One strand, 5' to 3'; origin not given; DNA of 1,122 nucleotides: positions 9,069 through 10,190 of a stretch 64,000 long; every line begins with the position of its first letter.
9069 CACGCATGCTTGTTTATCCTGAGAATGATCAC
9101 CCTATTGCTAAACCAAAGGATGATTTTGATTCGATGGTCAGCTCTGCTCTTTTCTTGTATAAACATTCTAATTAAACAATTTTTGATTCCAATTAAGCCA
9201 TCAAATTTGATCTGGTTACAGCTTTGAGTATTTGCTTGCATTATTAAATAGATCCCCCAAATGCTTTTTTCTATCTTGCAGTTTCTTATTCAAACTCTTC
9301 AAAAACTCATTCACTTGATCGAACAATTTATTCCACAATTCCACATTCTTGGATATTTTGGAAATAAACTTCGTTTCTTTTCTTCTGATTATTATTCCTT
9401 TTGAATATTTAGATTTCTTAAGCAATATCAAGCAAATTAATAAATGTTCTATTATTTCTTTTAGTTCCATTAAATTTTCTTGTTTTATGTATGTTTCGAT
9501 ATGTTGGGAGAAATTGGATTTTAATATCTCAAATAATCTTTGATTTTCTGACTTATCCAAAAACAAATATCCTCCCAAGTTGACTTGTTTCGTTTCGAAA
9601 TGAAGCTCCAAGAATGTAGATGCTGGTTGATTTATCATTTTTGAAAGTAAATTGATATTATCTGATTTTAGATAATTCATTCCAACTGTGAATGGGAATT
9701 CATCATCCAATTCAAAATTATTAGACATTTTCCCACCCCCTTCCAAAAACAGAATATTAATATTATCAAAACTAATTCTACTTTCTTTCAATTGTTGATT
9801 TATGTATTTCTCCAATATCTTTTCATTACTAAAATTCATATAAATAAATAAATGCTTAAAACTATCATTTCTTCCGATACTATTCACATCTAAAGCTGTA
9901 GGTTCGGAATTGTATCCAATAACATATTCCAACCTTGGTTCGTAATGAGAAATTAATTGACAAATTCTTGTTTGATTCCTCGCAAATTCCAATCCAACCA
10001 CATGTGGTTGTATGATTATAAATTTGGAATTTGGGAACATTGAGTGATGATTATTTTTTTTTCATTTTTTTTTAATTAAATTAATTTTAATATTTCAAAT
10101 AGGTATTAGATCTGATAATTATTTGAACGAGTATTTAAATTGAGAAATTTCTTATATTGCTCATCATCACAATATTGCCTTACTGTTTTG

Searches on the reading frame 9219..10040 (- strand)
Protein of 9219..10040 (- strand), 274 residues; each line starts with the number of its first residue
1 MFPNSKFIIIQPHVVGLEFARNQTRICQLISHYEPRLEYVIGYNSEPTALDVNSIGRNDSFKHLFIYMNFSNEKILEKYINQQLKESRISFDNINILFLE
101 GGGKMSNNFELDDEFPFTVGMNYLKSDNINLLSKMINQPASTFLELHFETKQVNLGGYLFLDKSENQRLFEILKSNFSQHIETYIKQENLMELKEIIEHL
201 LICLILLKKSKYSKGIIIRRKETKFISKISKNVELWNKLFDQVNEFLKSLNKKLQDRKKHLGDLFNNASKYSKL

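Call 64: list_cluster_members(proteins=[window:9219-10040:-, window:10950-12020:+, window:21212-21979:-, window:23763-26303:+, window:34118-34936:+, window:54174-56600:-, window:57082-58281:+, window:62799-63842:-, window:51829-52848:-, window:4042-4791:+])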
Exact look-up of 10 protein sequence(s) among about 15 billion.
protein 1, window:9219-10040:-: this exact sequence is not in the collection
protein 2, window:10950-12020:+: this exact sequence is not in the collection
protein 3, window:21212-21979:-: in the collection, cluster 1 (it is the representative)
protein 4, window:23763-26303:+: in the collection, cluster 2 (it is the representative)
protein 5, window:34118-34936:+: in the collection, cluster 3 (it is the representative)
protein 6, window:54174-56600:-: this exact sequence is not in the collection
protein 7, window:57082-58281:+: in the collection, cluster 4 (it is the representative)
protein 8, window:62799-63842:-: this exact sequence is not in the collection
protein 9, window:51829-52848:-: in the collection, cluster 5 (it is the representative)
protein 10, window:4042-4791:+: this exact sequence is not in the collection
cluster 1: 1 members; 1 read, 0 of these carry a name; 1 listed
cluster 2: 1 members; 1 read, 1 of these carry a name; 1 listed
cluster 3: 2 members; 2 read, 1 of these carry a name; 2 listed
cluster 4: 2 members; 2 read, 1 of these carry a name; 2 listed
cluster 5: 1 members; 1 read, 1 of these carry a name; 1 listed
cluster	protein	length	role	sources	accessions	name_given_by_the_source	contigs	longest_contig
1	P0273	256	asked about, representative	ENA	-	-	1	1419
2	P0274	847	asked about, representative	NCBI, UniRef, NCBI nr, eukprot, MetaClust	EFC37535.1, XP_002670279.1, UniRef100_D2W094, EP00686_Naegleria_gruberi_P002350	hypothetical protein NAEGRDRAFT_59742 [Naegleria gruberi] | Uncharacterized protein n=1 Tax=Naegleria gruberi TaxID=5762 RepID=D2W094_NAEGR | uncharacterized protein NAEGRDRAFT_59742 [Naegleria gruberi]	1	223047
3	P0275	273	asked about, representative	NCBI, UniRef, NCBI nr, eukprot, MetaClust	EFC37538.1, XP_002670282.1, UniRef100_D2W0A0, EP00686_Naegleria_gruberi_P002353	predicted protein [Naegleria gruberi] | Predicted protein n=1 Tax=Naegleria gruberi TaxID=5762 RepID=D2W0A0_NAEGR | uncharacterized protein NAEGRDRAFT_74783 [Naegleria gruberi]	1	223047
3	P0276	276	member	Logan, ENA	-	-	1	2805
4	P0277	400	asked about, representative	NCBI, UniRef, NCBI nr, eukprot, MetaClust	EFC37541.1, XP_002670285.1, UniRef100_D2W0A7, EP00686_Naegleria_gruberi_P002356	arfGTPase-activating protein [Naegleria gruberi] | ArfGTPase-activating protein n=1 Tax=Naegleria gruberi TaxID=5762 RepID=D2W0A7_NAEGR | XP_002670285.1 arfGTPase-activating protein [Naegleria gruberi strain NEG-M]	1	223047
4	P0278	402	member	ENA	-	-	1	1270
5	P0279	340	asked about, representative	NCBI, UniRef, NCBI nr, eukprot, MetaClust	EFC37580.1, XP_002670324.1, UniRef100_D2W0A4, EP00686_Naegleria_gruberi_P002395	Hypothetical protein NAEGRDRAFT_74787 [Naegleria gruberi] | F-box domain-containing protein n=1 Tax=Naegleria gruberi TaxID=5762 RepID=D2W0A4_NAEGR | uncharacterized protein NAEGRDRAFT_74787 [Naegleria gruberi]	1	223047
